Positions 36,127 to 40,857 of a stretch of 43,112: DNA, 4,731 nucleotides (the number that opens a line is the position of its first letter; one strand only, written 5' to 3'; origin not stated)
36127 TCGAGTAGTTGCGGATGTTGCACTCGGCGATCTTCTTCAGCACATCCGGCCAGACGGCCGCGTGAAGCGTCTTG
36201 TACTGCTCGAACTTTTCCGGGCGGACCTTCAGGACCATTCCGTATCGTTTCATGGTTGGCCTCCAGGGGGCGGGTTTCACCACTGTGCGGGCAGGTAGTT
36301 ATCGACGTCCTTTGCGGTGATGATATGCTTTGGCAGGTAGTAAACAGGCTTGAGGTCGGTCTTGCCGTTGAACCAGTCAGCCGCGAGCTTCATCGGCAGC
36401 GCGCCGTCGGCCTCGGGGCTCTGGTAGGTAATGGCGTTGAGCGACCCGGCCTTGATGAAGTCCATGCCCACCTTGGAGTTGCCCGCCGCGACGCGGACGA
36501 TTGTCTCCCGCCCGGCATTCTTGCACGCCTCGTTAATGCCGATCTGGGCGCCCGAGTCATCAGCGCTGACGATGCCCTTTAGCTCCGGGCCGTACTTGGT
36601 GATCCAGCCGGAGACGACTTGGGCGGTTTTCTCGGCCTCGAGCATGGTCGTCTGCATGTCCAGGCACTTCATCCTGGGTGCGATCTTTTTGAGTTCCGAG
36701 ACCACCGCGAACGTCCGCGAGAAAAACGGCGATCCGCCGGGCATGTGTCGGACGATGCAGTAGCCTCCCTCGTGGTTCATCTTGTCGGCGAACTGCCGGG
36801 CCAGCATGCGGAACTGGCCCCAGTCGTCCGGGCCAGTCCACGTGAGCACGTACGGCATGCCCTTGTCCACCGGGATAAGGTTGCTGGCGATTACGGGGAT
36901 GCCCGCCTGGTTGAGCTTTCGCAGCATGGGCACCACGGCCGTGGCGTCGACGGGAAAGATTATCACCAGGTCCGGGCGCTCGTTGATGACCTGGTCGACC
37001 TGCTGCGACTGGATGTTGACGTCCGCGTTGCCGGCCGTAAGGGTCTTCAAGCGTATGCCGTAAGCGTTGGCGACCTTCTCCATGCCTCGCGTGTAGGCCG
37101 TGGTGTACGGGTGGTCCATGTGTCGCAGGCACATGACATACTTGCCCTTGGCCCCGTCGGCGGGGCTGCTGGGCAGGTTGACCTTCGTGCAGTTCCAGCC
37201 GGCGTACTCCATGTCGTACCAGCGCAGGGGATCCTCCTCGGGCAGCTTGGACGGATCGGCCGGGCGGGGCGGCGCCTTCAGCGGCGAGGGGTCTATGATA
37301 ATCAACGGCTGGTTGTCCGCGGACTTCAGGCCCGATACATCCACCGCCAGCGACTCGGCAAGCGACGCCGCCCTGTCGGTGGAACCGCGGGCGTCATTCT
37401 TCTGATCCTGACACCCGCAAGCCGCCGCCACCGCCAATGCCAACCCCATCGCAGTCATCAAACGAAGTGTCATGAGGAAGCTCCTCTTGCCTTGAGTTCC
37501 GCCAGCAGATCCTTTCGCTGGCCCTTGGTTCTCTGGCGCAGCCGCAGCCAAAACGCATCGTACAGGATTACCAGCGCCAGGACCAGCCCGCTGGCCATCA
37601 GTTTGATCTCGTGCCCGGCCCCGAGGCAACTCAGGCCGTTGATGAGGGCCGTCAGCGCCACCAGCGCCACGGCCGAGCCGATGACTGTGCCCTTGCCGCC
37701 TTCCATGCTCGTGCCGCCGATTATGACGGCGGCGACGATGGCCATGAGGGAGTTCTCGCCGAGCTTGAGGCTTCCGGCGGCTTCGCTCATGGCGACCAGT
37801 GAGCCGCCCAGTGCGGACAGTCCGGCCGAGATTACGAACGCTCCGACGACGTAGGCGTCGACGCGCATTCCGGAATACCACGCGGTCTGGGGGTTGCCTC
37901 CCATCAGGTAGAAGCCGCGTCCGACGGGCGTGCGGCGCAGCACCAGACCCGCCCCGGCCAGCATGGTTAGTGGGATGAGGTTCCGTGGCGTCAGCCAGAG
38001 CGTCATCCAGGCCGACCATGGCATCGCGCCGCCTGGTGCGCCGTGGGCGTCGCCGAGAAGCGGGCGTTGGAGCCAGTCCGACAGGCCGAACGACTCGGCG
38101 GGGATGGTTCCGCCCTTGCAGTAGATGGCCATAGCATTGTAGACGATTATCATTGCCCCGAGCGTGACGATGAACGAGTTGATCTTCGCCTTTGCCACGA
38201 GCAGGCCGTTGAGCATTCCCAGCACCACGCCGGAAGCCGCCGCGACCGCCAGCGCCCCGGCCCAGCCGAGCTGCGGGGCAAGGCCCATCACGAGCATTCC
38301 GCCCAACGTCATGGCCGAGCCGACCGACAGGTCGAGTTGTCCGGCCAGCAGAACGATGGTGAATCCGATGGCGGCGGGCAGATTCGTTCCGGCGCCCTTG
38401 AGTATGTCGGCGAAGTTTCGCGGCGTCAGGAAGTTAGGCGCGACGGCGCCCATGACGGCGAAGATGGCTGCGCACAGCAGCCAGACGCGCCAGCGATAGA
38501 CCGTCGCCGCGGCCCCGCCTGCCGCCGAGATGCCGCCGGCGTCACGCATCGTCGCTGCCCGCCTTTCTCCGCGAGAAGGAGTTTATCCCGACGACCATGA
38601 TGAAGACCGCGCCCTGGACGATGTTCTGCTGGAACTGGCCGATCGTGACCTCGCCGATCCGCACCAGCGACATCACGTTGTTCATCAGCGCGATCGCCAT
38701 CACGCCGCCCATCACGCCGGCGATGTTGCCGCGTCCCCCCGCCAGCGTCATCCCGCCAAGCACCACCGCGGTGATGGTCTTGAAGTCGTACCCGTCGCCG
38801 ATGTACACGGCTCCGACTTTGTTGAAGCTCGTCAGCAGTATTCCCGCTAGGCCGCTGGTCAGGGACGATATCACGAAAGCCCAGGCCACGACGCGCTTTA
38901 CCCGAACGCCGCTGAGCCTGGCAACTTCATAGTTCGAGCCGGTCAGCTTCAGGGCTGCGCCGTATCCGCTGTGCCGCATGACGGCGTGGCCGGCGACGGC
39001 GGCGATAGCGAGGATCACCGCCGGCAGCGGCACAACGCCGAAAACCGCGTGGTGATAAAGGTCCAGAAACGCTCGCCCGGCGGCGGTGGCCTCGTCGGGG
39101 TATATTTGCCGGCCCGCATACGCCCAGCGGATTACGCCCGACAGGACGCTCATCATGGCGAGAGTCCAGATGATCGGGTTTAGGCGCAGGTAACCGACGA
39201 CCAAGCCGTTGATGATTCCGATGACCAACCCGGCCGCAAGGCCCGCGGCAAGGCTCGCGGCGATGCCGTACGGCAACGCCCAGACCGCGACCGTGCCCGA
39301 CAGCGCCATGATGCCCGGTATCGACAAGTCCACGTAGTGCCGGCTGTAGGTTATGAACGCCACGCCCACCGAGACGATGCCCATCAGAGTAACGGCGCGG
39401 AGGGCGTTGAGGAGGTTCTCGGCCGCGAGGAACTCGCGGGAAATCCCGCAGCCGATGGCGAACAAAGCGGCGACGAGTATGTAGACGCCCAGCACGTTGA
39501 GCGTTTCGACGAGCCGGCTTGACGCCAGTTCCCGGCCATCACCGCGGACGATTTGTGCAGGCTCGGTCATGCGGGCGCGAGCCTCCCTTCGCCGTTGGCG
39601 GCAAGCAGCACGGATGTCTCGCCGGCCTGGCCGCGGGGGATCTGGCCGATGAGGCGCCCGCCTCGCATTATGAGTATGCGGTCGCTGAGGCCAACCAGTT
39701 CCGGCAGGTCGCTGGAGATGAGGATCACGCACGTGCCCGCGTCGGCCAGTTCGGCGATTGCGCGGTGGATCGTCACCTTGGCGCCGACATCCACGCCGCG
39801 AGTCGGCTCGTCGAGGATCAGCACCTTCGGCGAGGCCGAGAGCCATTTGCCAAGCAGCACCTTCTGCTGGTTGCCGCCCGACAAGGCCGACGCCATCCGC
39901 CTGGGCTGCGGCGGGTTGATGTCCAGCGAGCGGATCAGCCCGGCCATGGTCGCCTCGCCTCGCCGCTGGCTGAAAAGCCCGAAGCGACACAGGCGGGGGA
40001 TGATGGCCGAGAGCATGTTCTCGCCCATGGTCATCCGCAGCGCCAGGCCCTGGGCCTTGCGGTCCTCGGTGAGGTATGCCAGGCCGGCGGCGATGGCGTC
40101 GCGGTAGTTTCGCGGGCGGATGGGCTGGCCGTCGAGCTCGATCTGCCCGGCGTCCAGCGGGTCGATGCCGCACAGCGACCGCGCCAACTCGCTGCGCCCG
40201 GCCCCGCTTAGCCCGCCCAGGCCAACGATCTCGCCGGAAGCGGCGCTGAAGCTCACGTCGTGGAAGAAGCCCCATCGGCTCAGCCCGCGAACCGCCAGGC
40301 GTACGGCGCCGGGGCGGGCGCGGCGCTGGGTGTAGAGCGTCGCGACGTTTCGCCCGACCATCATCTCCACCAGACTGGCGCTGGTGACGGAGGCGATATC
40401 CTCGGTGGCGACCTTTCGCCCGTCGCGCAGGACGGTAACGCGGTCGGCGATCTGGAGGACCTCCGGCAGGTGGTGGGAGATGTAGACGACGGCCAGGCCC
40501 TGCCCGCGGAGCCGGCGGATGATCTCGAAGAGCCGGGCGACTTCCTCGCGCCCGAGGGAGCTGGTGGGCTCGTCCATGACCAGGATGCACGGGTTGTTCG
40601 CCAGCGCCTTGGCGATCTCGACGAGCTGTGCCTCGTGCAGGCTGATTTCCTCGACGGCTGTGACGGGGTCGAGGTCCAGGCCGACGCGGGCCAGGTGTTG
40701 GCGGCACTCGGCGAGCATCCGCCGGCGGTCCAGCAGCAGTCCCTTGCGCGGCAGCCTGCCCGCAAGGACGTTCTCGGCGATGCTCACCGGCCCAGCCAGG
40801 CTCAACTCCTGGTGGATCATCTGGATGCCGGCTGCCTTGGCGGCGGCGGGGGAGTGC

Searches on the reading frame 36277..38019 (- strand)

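Call 68: search_protein_families(library=pfam, proteins=[window:36277-38019:-], max_evalue=0.0001)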
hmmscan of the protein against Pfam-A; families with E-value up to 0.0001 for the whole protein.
window:36277-38019:- (580 aa): 2 families
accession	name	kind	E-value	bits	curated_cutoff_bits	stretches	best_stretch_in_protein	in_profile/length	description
PF13407.12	Peripla_BP_4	-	3.7e-39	135.2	35.1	1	296-553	3-257/258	Periplasmic binding protein domain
PF00532.27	Peripla_BP_1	-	3.3e-07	30.5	22.2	1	296-392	6-101/281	Periplasmic binding proteins and sugar binding domain of LacI family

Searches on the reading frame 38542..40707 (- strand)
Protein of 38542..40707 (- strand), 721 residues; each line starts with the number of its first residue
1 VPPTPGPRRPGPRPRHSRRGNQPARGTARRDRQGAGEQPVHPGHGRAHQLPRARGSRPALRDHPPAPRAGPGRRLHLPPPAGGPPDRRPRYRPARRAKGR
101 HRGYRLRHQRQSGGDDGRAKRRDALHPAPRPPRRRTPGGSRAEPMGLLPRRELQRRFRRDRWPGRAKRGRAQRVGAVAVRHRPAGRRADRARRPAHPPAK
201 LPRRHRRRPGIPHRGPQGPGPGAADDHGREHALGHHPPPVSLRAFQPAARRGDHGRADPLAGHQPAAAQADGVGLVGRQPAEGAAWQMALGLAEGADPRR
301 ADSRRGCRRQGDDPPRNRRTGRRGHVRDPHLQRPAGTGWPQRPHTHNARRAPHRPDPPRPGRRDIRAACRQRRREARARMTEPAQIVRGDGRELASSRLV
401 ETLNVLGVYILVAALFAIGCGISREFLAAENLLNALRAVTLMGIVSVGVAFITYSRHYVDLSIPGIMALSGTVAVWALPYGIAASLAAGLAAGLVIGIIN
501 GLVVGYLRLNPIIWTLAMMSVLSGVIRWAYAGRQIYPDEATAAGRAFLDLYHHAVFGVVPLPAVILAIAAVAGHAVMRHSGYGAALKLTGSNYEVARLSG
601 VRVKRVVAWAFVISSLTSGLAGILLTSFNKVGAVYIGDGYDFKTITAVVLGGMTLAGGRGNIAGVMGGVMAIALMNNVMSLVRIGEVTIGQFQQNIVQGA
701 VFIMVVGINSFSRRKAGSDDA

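Call 68: search_protein_families(library=pfam, proteins=[window:38542-40707:-], max_evalue=0.0001)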
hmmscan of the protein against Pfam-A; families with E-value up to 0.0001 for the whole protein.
window:38542-40707:- (721 aa): 1 family
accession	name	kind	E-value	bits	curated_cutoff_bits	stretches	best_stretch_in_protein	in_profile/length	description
PF02653.21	BPD_transp_2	-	2.4e-29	102.8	26.8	1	431-705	1-268/269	Branched-chain amino acid transport system / permease component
